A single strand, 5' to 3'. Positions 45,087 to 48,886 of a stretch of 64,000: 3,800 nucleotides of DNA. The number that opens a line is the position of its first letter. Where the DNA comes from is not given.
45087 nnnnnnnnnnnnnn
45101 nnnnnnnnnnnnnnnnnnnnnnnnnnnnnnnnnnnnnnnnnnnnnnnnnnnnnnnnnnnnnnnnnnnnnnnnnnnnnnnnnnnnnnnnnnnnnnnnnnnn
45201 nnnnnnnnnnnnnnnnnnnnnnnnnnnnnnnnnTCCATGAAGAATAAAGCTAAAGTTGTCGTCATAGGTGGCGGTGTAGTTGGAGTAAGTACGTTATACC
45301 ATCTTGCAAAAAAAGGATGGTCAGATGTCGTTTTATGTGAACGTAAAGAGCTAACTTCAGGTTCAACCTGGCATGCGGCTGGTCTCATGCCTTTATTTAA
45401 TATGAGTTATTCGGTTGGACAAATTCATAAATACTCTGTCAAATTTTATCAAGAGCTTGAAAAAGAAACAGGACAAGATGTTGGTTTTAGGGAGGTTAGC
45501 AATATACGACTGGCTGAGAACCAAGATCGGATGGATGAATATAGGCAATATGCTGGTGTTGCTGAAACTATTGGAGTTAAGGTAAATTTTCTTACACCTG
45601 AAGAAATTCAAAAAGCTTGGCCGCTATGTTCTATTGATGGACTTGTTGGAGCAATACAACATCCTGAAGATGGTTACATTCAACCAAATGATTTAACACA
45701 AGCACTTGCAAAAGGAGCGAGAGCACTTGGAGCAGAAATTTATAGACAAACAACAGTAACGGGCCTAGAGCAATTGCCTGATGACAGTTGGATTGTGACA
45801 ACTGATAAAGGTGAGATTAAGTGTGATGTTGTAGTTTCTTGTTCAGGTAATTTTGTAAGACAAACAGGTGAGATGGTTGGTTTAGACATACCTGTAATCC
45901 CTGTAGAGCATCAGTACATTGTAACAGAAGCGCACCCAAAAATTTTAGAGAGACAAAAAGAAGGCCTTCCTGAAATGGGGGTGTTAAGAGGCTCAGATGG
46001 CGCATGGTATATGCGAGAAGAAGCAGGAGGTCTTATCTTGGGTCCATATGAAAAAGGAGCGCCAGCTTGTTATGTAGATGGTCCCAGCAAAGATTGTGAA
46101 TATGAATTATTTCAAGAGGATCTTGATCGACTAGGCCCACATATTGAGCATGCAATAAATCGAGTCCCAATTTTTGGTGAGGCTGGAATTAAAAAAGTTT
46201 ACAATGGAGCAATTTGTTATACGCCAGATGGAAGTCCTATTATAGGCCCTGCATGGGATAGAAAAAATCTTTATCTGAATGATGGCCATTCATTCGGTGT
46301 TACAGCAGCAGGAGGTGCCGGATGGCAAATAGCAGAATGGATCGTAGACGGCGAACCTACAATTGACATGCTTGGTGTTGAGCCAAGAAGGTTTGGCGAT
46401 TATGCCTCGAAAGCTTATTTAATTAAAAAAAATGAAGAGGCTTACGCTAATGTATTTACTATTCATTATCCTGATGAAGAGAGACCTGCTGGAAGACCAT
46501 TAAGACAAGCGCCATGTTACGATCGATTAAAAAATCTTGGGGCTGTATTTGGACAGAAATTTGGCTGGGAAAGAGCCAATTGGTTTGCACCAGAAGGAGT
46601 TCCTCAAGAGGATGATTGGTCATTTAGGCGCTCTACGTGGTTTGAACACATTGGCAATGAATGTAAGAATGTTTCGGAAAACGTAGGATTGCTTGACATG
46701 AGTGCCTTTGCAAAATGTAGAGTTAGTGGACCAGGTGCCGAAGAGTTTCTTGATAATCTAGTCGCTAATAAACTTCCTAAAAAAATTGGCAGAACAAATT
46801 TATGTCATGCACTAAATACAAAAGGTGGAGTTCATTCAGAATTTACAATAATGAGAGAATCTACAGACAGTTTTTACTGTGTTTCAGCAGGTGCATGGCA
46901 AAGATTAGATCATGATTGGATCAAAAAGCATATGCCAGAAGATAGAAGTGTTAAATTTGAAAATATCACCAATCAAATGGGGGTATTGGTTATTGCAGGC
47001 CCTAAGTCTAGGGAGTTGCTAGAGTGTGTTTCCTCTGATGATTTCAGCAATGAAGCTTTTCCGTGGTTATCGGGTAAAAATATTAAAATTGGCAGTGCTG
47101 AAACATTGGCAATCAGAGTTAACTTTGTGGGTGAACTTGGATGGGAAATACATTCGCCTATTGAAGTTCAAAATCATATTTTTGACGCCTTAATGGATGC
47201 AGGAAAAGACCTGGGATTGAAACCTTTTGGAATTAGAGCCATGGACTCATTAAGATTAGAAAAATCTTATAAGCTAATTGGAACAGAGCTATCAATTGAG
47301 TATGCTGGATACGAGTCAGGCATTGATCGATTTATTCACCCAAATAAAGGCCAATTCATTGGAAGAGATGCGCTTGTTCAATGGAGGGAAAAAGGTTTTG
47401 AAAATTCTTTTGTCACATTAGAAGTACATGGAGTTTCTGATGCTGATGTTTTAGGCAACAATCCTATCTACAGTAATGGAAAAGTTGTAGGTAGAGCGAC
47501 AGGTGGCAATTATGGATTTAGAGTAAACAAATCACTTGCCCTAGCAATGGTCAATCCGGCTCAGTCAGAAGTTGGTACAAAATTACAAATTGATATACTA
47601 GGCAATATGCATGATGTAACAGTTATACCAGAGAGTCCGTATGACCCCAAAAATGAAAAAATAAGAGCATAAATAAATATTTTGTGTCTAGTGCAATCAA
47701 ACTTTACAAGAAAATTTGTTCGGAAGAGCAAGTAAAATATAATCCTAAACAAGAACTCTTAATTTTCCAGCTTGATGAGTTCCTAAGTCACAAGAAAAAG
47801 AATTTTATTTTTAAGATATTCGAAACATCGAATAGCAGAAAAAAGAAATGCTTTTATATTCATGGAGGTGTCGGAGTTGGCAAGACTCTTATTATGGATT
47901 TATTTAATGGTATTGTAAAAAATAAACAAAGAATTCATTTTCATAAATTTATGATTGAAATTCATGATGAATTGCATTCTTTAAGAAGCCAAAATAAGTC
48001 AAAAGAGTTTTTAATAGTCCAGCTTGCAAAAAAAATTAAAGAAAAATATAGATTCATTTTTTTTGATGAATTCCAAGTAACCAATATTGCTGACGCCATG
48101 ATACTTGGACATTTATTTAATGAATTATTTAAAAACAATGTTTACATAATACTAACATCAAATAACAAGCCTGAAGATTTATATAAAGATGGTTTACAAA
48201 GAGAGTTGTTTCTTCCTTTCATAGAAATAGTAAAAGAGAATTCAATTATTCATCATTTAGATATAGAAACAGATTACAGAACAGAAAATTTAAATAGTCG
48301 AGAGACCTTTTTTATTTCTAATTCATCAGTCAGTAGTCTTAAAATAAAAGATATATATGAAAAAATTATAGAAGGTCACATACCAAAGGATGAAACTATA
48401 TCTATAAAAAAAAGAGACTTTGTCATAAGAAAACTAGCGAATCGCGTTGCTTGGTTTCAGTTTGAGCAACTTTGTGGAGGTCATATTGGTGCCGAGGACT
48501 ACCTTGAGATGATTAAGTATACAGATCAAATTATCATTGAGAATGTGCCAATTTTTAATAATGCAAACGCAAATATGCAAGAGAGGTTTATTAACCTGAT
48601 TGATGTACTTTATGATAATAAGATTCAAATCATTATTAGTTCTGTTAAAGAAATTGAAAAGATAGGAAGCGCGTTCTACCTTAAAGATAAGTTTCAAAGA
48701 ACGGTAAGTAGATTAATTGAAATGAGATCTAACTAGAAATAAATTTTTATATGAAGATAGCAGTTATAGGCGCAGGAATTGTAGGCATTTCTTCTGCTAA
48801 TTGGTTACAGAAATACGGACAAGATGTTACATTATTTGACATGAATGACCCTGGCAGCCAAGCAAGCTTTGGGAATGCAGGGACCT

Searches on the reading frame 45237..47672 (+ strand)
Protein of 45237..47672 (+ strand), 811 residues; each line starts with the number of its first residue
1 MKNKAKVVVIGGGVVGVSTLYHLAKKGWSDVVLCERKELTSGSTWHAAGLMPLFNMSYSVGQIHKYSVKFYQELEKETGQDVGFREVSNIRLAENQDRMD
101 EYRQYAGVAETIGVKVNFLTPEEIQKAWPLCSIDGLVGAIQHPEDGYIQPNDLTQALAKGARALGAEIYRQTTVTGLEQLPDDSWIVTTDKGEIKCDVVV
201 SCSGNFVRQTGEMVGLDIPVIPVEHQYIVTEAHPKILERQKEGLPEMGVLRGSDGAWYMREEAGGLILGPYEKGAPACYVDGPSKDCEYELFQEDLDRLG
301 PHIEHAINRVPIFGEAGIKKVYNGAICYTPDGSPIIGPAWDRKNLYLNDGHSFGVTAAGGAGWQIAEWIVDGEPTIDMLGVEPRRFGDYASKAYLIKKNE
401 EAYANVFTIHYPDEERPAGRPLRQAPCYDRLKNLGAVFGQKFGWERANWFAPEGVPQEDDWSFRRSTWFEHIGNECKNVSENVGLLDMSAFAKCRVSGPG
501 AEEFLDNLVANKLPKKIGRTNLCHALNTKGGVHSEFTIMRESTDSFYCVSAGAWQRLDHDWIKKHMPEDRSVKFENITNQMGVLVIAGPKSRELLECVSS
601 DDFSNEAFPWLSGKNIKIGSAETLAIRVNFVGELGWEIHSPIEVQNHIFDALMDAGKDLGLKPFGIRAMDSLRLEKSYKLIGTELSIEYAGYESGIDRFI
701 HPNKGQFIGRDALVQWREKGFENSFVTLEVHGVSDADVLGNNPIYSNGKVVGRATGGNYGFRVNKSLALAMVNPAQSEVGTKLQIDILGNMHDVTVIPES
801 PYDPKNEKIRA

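Call 5: search_protein_families(library=pfam, proteins=[window:45237-47672:+], max_evalue=0.01)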
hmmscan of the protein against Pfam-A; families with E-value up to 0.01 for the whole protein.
window:45237-47672:+ (811 aa): 11 families
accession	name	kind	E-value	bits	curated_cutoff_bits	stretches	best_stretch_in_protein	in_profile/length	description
PF01266.30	DAO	-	1.8e-71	242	27.9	1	6-368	1-353/353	FAD dependent oxidoreductase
PF01571.26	GCV_T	-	1.7e-69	234.3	25.6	1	427-697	1-253/255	Aminomethyltransferase folate-binding domain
PF16350.10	FAO_M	-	6.8e-18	65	27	1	371-424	1-55/56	FAD dependent oxidoreductase central domain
PF08669.17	GCV_T_C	-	5.1e-17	62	25.9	1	725-803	3-80/80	Glycine cleavage T-protein C-terminal barrel domain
PF13454.12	NAD_binding_9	-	6.9e-07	29.8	21.8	0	154-205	104-154/155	FAD-NAD(P)-binding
PF07992.20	Pyr_redox_2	-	8.3e-06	25.9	26.1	0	6-44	2-34/291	Pyridine nucleotide-disulphide oxidoreductase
PF13738.12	Pyr_redox_3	-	0.00014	21.7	30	0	147-208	77-137/305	Pyridine nucleotide-disulphide oxidoreductase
PF01494.25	FAD_binding_3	-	0.00019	21.2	22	0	151-205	100-159/349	FAD binding domain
PF00890.30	FAD_binding_2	-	0.0002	21.1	20.4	1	7-179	2-170/414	FAD binding domain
PF03486.20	HI0933_like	-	0.0066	16.4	50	0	151-211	109-171/244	HI0933-like protein Rossmann domain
PF00070.33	Pyr_redox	-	0.0067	17.4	22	0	6-38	1-32/82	Pyridine nucleotide-disulphide oxidoreductase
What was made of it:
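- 45237..47672 (+): Dimethylglycine dehydrogenase-like flavoenzyme (DAO + FAO_M + GCV_T). It is the constant downstream neighbour of the module in SAR11. Pfam (call 5).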

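Call 6: search_protein_families(library=ncbifam, proteins=[window:45237-47672:+], max_evalue=0.01)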
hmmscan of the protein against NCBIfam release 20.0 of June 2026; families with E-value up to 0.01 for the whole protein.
window:45237-47672:+ (811 aa): 49 families (the best 25 are shown)
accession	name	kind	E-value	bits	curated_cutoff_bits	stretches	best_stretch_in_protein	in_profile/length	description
TIGR01372.1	soxA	subfamily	2.1e-53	181.4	1164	1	421-810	606-995/996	sarcosine oxidase subunit alpha family protein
NF001567.0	PRK00389.1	subfamily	2.1e-48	165.1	300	1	468-803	30-354/359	glycine cleavage system aminomethyltransferase GcvT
TIGR00528.1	gcvT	equivalog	1.2e-41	142.9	235.85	1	469-797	29-355/362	glycine cleavage system aminomethyltransferase GcvT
NF053776.1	TmaoDeMthMsil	equivalog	6.9e-37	127.4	1100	1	478-811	424-763/763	trimethylamine N-oxide demethylase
TIGR02352.1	thiamin_ThiO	equivalog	2.2e-36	125.7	250.8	1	7-233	1-228/351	glycine oxidase ThiO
NF010093.0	PRK13579.1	equivalog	5.5e-30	104.4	459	1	479-797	48-359/371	glycine cleavage system aminomethyltransferase GcvT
NF001933.0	PRK00711.1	subfamily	2.1e-28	99.5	383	3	62-224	110-274/429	D-amino acid dehydrogenase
TIGR01373.1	soxB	subfamily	5.1e-27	94.7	529.45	1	2-375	28-388/407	sarcosine oxidase subunit beta family protein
NF009133.0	PRK12486.1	equivalog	4.7e-21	75.1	410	1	467-797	39-364/369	dimethylsulfoniopropionate demethylase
NF008425.0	PRK11259.1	equivalog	1.2e-20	73.8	257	1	2-386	2-375/377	N-methyl-L-tryptophan oxidase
TIGR03364.1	HpnW_proposed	hypoth_equivalog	1.2e-17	64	285.1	1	6-205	2-195/365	TIGR03364 family FAD-dependent oxidoreductase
NF050086.1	pipecolate_AmaA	exception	7.7e-17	61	600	2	83-208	117-238/425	L-pipecolate oxidase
TIGR03197.1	MnmC_Cterm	equivalog_domain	2.8e-16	59.6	174.2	1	6-213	1-209/400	FAD-dependent 5-carboxymethylaminomethyl-2-thiouridine(34) oxidoreductase MnmC1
NF002480.1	PRK01747.1-1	equivalog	1.3e-14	53.6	540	1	4-210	248-455/645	bifunctional tRNA (5-methylaminomethyl-2-thiouridine)(34)-methyltransferase MnmC2/FAD-dependent 5-carboxymethylaminomethyl-2-thiouridine(34)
TIGR01377.1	soxA_mon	subfamily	3.3e-14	52.4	479.65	1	7-387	3-376/381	amino oxidase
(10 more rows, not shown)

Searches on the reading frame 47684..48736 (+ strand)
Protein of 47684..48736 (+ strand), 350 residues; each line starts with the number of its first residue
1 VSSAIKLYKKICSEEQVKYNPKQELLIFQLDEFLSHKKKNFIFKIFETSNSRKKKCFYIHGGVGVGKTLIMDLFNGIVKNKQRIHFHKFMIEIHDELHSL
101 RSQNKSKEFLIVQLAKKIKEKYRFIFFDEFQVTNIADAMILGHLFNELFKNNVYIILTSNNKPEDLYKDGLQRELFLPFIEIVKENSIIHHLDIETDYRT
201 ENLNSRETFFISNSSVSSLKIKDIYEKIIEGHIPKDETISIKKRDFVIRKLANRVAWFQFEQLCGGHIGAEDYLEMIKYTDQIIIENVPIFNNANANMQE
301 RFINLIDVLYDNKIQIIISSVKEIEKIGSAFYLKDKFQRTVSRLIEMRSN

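Call 5: search_protein_families(library=pfam, proteins=[window:47684-48736:+], max_evalue=0.01)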
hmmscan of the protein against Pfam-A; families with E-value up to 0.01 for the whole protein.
window:47684-48736:+ (350 aa): 7 families
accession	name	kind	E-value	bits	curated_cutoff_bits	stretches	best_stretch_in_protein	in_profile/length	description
PF03969.22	AFG1_ATPase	-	1.1e-83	281.6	27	1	40-349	46-354/361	AFG1-like ATPase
PF00308.24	Bac_DnaA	-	5.2e-08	33.7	23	1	52-167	32-145/162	Bacterial DnaA ATPAse domain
PF00004.35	AAA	-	0.00091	20.1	21.2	0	58-171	2-119/131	ATPase family associated with various cellular activities (AAA)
PF13173.12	AAA_14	-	0.00091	19.7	27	1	54-161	2-100/129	AAA domain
PF00580.27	UvrD-helicase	-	0.0034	17.6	23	0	84-147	186-238/271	UvrD/REP helicase N-terminal domain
PF13191.12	AAA_16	-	0.0039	18.2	32.6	0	44-102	14-81/167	AAA ATPase domain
PF13401.12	AAA_22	-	0.0064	17.2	27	0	53-134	4-97/130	AAA domain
